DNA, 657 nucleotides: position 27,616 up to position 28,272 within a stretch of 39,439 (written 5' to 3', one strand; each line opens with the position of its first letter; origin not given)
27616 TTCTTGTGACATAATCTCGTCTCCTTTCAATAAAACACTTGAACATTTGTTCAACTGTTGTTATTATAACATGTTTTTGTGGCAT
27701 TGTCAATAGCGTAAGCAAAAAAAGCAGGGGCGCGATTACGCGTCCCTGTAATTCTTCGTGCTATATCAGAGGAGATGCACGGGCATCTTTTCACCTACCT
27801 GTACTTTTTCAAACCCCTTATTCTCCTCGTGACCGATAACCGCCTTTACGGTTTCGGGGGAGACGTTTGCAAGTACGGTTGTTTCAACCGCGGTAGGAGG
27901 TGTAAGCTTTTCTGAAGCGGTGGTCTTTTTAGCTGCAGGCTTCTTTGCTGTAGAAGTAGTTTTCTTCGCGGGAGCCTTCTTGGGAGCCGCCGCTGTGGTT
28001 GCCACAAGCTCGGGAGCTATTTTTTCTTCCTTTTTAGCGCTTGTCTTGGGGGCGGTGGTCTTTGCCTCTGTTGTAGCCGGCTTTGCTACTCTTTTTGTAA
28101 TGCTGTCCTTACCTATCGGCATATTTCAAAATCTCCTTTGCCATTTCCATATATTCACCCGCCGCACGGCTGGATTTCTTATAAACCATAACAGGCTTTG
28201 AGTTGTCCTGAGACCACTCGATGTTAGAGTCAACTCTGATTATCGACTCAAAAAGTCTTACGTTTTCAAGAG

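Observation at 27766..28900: ParA-type ATPase plus a disordered basic partner as the last cistrons of a glycyl-radical microcompartment operon: candidate McdAB-like positioning system for a metabolosome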

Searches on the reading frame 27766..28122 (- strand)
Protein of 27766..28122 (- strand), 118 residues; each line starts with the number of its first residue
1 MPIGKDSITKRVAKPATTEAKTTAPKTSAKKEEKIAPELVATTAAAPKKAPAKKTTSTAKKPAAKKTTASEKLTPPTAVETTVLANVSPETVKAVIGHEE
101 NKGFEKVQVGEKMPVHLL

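Call 5: search_protein_families(library=pfam, proteins=[window:27766-28122:-], max_evalue=0.01)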
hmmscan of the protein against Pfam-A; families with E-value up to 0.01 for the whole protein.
window:27766-28122:- (118 aa): 0 families

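Call 8: search_protein_families(library=ncbifam, proteins=[window:27766-28122:-], max_evalue=0.01)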
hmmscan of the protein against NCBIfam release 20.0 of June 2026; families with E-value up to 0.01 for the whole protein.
window:27766-28122:- (118 aa): 0 families

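Call 13: find_homologous_proteins(query=window:27766-28122:-, max_evalue=0.001)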
Query window:27766-28122:- (118 aa): 439 proteins with E <= 0.001 among 2677 candidates; the best 120 are listed.
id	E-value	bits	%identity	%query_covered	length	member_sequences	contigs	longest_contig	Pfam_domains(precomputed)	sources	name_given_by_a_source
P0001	4.4e-60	218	99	100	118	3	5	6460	-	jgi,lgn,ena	-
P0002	2.6e-41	158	81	100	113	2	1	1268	-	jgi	jgi:hypothetical protein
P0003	1.7e-40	155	70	100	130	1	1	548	-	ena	-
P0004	5.1e-39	151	69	100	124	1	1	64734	-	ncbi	-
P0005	3.0e-37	145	68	100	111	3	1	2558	-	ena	-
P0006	1.1e-35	140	66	100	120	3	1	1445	-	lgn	-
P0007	8.1e-35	137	65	100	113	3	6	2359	-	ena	-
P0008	3.3e-32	129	68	100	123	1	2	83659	-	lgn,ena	-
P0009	1.1e-30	124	60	100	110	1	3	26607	-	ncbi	-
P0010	8.4e-30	121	64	100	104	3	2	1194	-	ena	-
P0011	1.2e-29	121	58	100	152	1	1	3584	-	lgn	-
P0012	3.7e-29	119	64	100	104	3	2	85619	-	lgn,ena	-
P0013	1.4e-28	117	61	100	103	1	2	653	-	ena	-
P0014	1.5e-28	117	63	100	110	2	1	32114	-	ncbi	-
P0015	4.9e-28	116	55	100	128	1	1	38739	-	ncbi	-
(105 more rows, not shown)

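Call 19: find_related_loci(query=A1, collection=genome_contigs, flank=10000)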
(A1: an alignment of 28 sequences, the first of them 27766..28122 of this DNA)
Query A1 (118 aa) in genome_contigs; peptide patterns used: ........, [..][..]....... (x = any residue, [..] = any of these).
100 stretches matched a pattern; 65 encode a relative of the query (tblastn E <= 1e-3); 65 distinct loci.
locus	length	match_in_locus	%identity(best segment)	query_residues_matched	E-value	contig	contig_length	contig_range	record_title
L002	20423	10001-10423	77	1-118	9e-44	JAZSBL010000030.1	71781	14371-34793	MAG: Eubacteriales bacterium isolate T1900044928_TS20190394.MAGScoT_cleanbin_000010 SGB_3396_k141_2349307, whole genome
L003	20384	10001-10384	64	1-118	2e-31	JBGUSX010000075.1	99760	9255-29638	MAG: Eubacteriales bacterium isolate fecal_MAG_83 fecal_MAG_83_contig_0075, whole genome shotgun sequence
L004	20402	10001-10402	57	1-118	1e-30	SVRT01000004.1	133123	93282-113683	MAG: Oscillospiraceae bacterium isolate SIG650 NODE_2861_length_133123_cov_7.312836, whole genome shotgun sequence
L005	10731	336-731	55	1-118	6e-29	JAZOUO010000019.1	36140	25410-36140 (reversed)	MAG: Eubacteriales bacterium isolate T1900045532_YK20190226.MAGScoT_cleanbin_000041 SGB_7735_k141_660628, whole genome s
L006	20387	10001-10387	57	1-118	9e-29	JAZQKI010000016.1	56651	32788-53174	MAG: Eubacteriales bacterium isolate T1900044615_TS20190081.MAGScoT_cleanbin_000014 SGB_838_k141_1283416, whole genome s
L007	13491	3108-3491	51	1-118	5e-27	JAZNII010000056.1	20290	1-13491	MAG: Eubacteriales bacterium isolate T1900044687_TS20190153.MAGScoT_cleanbin_000012 SGB_1727_k141_5379, whole genome sho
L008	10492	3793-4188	52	1-118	1e-26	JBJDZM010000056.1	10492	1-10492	MAG: Eubacteriales bacterium isolate LOHA04_bin.016 NODE_2319_length_10492_cov_15.469963, whole genome shotgun sequence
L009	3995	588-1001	53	1-118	2e-26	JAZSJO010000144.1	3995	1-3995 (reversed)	MAG: Eubacteriales bacterium isolate T1900044564_TS20190030.MAGScoT_cleanbin_000046 SGB_389_k141_1931008, whole genome s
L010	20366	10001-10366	51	1-118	8e-26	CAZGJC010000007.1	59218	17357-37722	MAG TPA_asm: uncultured Clostridium sp. isolate SRP225648_co1_13 genome assembly, contig: NODE_820_length_59218_cov_29.9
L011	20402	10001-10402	50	1-118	3e-25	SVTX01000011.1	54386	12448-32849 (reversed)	MAG: Oscillospiraceae bacterium isolate SIG706 NODE_14000_length_54386_cov_2.350744, whole genome shotgun sequence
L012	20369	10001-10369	62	1-118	1e-24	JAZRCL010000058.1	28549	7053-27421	MAG: Eubacteriales bacterium isolate T1900045514_YK20190208.MAGScoT_cleanbin_000020 SGB_7588_k141_2337748, whole genome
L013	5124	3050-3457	50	1-118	2e-24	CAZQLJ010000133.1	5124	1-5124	MAG TPA_asm: uncultured Clostridium sp. isolate SRP315200_co2_593 genome assembly, contig: NODE_30440_length_5124_cov_9.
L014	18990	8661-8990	58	1-118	5e-24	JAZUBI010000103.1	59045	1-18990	MAG: Eubacteriales bacterium isolate T1900045317_YK20190006.MAGScoT_cleanbin_000054 SGB_6318_k141_1602288, whole genome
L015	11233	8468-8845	57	1-118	3e-22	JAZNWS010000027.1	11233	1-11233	MAG: Eubacteriales bacterium isolate T1900044782_TS20190248.MAGScoT_cleanbin_000090 SGB_2579_k141_1302858, whole genome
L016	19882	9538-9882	48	1-118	3e-22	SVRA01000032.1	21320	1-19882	MAG: Oscillospiraceae bacterium isolate SIG631 NODE_12353_length_21320_cov_2.877035, whole genome shotgun sequence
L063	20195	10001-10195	38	43-118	2e-8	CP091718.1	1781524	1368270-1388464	MAG: Oscillospiraceae bacterium isolate nC33_bin.8.fa chromosome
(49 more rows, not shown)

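Call 38: predict_structure(alignment_id=A1)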
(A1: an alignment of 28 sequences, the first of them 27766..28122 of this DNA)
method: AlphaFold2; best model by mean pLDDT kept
length: 118 residues; sequences in the alignment: 28
mean_pLDDT: 55.1   pTM: 0.15
mean pLDDT of the five models: 55.1, 53.7, 52.0, 51.8, 50.0
residues with pLDDT >= 90: 0; 70-90: 1; 50-70: 87; < 50: 30
segments of 3 or more residues with pLDDT < 50: 17-29, 55-58, 61-69
pLDDT, mean of each block of 10 residues (from residue 1): 62 51 44 58 54 49 47 56 59 58 60 66
secondary structure, 60 per line:
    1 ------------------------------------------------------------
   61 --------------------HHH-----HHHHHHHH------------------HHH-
elements in order: H89-96

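Call 39: search_protein_representatives(alignment_id=A1)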
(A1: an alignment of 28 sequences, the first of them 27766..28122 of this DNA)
Query: 28 sequences, 125 profile positions. Proteins with E-value up to 0.001 (for the whole library): 85; up to 1e-10: 59; up to 1e-30: 6. The best 85 are listed.
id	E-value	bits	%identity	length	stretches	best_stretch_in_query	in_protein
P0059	1.0e-45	172.0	-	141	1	1-125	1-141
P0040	3.1e-44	167.2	-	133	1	1-125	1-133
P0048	1.5e-40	155.3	-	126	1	1-125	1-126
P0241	1.7e-40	155.1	-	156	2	34-125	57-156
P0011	1.3e-34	136.2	-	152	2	22-125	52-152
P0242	2.6e-31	125.4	-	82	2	80-125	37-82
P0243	2.3e-29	119.1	-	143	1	1-125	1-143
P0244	5.7e-29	117.9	-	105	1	1-125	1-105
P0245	2.2e-28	116.0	-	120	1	1-125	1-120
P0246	6.2e-24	101.6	-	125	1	1-125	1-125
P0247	4.7e-23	98.7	-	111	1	1-125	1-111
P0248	6.7e-23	98.3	-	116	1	1-125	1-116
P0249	7.0e-23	98.2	-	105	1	1-125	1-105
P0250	9.1e-23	97.8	-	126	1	1-125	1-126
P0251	6.5e-22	95.1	-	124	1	1-125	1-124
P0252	2.0e-21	93.5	-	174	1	5-125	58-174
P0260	2.7e-18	83.4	-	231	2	42-125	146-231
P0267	1.4e-16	77.8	-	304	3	24-125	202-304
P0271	9.8e-16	75.1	-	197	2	53-125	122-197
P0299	1.5e-09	55.1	-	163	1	7-125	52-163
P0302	1.9e-08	51.6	-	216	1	9-125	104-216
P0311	1.3e-06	45.6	-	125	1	1-125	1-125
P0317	1.4e-04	39.1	-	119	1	1-125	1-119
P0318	3.3e-04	37.9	-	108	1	1-125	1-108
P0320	4.4e-04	37.5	-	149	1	1-125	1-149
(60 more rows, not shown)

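Call 43: search_protein_families(library=pfam, proteins=[P0267, P0260, P0271, P0252, P0302, P0299, P0318], max_evalue=0.01)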
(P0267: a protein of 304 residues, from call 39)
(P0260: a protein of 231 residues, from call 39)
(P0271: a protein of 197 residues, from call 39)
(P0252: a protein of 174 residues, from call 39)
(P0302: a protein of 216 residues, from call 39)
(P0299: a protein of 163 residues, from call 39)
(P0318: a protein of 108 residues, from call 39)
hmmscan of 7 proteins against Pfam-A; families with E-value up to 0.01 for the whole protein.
P0267 (304 aa): 1 family
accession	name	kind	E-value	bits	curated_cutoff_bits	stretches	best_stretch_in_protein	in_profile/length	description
PF09397.16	FtsK_gamma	-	2.4e-13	50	30.6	1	86-146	3-62/63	Ftsk gamma domain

P0260 (231 aa): 1 family
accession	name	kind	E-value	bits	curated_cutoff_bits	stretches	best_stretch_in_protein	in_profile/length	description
PF09397.16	FtsK_gamma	-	1.5e-16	60.3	30.6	1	65-124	4-62/63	Ftsk gamma domain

P0271 (197 aa): 1 family
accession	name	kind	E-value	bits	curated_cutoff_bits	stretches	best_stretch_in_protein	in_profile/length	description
PF09397.16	FtsK_gamma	-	3.6e-18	65.5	30.6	1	51-112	2-63/63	Ftsk gamma domain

P0252 (174 aa): 2 families
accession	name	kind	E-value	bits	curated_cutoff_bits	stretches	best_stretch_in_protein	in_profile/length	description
PF13240.11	Zn_Ribbon_1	-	0.00053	20.1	25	1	9-25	5-21/23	zinc-ribbon domain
PF07382.16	HC2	-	0.00068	20.2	40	1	57-137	67-147/194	Histone H1-like nucleoprotein HC2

P0302 (216 aa): 0 families

P0299 (163 aa): 0 families

P0318 (108 aa): 0 families

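Call 44: find_encoding_contigs(protein=P0271, flank=10000, max_places=4)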
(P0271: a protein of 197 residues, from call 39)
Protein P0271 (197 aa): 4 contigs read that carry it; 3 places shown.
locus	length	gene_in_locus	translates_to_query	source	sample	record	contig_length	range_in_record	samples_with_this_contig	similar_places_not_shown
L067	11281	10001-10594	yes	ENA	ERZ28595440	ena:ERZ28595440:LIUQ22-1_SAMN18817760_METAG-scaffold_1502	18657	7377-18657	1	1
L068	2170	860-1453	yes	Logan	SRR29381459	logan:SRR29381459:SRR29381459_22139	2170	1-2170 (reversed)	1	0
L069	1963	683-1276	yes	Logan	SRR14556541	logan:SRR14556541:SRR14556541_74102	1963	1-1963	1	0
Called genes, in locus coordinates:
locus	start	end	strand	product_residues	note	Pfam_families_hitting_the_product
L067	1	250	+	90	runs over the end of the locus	PF00936:BMC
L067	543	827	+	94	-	PF00936:BMC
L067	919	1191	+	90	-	PF00936:BMC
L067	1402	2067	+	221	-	PF06130:PTAC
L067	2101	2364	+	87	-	PF03319:EutN_CcmL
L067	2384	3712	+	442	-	PF01512:Complex1_51K, PF13534:Fer4_17, PF13375:RnfC_N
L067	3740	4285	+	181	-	PF00936:BMC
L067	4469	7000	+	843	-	PF02901:PFL-like, PF01228:Gly_radical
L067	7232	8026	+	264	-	PF13353:Fer4_12, PF04055:Radical_SAM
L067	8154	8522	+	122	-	PF00936:BMC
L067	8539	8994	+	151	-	PF10662:PduV-EutP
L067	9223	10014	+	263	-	PF00142:Fer4_NifH (weak), PF01656:CbiA, PF06564:CBP_BcsQ (weak), PF09140:MipZ, PF10609:ParA, PF13614:AAA_31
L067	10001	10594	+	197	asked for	PF09397:FtsK_gamma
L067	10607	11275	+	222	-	PF00485:PRK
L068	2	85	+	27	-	?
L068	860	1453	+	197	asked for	PF09397:FtsK_gamma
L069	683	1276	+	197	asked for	PF09397:FtsK_gamma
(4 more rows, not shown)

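Call 45: find_encoding_contigs(protein=P0318, flank=10000, max_places=4)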
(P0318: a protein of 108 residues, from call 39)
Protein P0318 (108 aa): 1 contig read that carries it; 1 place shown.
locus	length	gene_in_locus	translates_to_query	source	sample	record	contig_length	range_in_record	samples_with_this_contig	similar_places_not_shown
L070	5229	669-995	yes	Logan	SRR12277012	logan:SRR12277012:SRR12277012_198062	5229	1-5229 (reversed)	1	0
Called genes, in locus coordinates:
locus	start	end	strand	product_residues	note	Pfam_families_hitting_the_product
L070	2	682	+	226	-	?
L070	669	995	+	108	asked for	-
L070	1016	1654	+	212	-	PF16255:Lipase_GDSL_lke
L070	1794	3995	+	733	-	PF08531:Bac_rhamnosid_N, PF05592:Bac_rhamnosid, PF17389:Bac_rhamnosid6H, PF17390:Bac_rhamnosid_C (weak)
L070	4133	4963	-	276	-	PF02811:PHP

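Call 46: find_encoding_contigs(protein=P0317, flank=10000, max_places=4)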
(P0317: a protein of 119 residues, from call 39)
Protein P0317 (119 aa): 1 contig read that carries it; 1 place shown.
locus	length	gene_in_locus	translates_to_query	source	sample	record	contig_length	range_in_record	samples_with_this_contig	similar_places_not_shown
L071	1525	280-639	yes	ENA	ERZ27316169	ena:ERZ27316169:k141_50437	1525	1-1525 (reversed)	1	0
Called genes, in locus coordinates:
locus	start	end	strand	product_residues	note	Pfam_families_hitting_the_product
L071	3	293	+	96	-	?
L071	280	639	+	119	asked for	-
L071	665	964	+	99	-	-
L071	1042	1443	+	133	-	-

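Call 47: find_encoding_contigs(protein=P0320, flank=10000, max_places=4)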
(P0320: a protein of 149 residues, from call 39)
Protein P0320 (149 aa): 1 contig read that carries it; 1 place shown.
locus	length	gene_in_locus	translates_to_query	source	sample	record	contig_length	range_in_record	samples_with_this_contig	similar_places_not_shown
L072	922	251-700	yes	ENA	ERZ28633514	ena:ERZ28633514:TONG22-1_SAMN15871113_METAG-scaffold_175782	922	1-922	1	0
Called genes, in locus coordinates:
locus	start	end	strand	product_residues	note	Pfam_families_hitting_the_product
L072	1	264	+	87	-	?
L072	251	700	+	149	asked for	-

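Call 48: find_encoding_contigs(protein=P0311, flank=10000, max_places=4)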
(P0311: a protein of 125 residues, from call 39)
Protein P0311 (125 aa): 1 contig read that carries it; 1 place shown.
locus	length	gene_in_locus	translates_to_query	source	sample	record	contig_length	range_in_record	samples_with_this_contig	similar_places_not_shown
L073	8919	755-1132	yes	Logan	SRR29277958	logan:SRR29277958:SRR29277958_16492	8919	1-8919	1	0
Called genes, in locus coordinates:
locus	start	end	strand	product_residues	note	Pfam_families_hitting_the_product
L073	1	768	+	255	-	?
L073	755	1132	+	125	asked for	-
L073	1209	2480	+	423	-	PF01266:DAO (faint), PF01946:Thi4 (weak), PF03486:HI0933_like (weak), PF12831:FAD_oxidored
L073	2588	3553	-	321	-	PF02129:Peptidase_S15, PF12146:Hydrolase_4, PF00561:Abhydrolase_1, PF12697:Abhydrolase_6, PF00326:Peptidase_S9 (weak)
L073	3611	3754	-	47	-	-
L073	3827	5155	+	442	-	PF00202:Aminotran_3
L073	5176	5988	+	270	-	PF07883:Cupin_2, PF12833:HTH_18, PF00165:HTH_AraC (weak)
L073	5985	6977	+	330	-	PF04909:Amidohydro_2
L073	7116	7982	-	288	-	PF02311:AraC_binding, PF07883:Cupin_2, PF12833:HTH_18, PF00165:HTH_AraC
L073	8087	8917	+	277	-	?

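Call 49: find_related_loci(query=A2, collection=metagenome_contigs, flank=10000)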
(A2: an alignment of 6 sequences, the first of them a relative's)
Query A2 (108 aa) in metagenome_contigs; peptide patterns used: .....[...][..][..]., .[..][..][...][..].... (x = any residue, [..] = any of these).
109 stretches matched a pattern; 37 encode a relative of the query (tblastn E <= 1e-3); 37 distinct loci.
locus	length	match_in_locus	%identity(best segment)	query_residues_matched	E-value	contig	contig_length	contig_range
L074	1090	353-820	46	1-108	1e-26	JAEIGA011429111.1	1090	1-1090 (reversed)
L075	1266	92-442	46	1-108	1e-21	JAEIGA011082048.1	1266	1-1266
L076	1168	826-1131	51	1-108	8e-22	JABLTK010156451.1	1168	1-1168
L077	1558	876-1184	45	1-108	3e-20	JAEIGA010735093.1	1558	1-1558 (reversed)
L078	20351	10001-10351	42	1-108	2e-18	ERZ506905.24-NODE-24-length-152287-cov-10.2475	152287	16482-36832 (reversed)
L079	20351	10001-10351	42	1-108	2e-18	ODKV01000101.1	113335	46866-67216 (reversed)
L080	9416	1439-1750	47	1-106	8e-18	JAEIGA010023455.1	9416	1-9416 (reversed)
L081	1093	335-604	46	1-108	1e-17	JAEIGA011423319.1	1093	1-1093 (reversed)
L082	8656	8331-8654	50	1-104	4e-17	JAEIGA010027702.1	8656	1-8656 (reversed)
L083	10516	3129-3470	40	1-108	9e-17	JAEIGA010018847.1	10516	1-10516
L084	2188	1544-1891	46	1-108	6e-16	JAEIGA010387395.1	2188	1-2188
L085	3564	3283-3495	61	1-75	9e-16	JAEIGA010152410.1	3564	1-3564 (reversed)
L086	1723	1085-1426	42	1-108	7e-16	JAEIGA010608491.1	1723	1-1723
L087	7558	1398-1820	41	1-108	9e-16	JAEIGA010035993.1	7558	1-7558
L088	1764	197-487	48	1-108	2e-15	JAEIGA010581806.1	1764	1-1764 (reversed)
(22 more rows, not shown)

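Call 58: search_dna_similar(query=window:27766-28122:-, collection=plasmids, mode=protein, max_evalue=0.001, max_rows=10)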
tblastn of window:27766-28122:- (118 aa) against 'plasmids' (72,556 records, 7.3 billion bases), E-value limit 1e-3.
No match.

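Call 59: search_dna_similar(query=window:27766-28122:-, collection=phages, mode=protein, max_evalue=0.001, max_rows=10)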
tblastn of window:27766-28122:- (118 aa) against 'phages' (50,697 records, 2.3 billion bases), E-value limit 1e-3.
No match.

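Call 77: find_encoding_contigs(protein=P0267, flank=10000, max_places=3)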
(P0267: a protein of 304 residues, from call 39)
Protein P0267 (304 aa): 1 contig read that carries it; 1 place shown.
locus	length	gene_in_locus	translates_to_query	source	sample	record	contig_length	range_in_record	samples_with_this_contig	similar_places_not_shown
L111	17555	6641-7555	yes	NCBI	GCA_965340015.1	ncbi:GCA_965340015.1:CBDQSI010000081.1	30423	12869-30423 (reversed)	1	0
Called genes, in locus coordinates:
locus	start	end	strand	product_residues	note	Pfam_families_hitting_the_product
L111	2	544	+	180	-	?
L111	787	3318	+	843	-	PF02901:PFL-like, PF01228:Gly_radical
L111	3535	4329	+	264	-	PF13353:Fer4_12, PF04055:Radical_SAM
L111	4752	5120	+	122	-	PF00936:BMC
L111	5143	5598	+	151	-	PF10662:PduV-EutP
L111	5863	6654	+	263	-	PF00142:Fer4_NifH (weak), PF01656:CbiA, PF02374:ArsA_ATPase (weak), PF06564:CBP_BcsQ (weak), PF07015:VirC1 (faint), PF09140:MipZ, PF10609:ParA, PF13614:AAA_31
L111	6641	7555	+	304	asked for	PF09397:FtsK_gamma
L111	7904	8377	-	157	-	PF03073:TspO_MBR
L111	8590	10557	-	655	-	-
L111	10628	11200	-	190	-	PF02502:LacAB_rpiB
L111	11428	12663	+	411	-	PF07690:MFS_1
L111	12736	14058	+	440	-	PF02040:ArsB, PF03600:CitMHS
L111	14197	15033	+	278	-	-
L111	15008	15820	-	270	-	PF12698:ABC2_membrane_3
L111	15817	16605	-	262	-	PF00005:ABC_tran, PF13304:AAA_21 (weak)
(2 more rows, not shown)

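Call 78: find_encoding_contigs(protein=P0260, flank=10000, max_places=3)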
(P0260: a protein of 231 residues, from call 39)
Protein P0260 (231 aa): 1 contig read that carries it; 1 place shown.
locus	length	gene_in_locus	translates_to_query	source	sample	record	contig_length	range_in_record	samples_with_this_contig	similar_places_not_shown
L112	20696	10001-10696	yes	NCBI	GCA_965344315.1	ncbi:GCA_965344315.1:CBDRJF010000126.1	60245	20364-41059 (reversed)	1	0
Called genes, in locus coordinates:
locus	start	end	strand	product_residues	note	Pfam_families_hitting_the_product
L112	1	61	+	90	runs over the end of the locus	PF00936:BMC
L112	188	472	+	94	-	PF00936:BMC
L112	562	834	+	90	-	PF00936:BMC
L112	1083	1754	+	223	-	PF06130:PTAC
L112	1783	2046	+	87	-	PF03319:EutN_CcmL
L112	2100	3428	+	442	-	PF01512:Complex1_51K, PF13534:Fer4_17, PF13375:RnfC_N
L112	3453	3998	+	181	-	PF00936:BMC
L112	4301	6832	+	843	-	PF02901:PFL-like, PF01228:Gly_radical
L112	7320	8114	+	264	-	PF13353:Fer4_12, PF04055:Radical_SAM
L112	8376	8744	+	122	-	PF00936:BMC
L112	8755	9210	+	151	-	PF10662:PduV-EutP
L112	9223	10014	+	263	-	PF00142:Fer4_NifH (weak), PF01656:CbiA, PF02374:ArsA_ATPase (weak), PF06564:CBP_BcsQ (weak), PF07015:VirC1 (faint), PF09140:MipZ, PF10609:ParA, PF13614:AAA_31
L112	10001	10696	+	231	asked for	PF09397:FtsK_gamma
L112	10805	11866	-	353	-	-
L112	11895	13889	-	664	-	PF16317:Glyco_hydro_99 (faint)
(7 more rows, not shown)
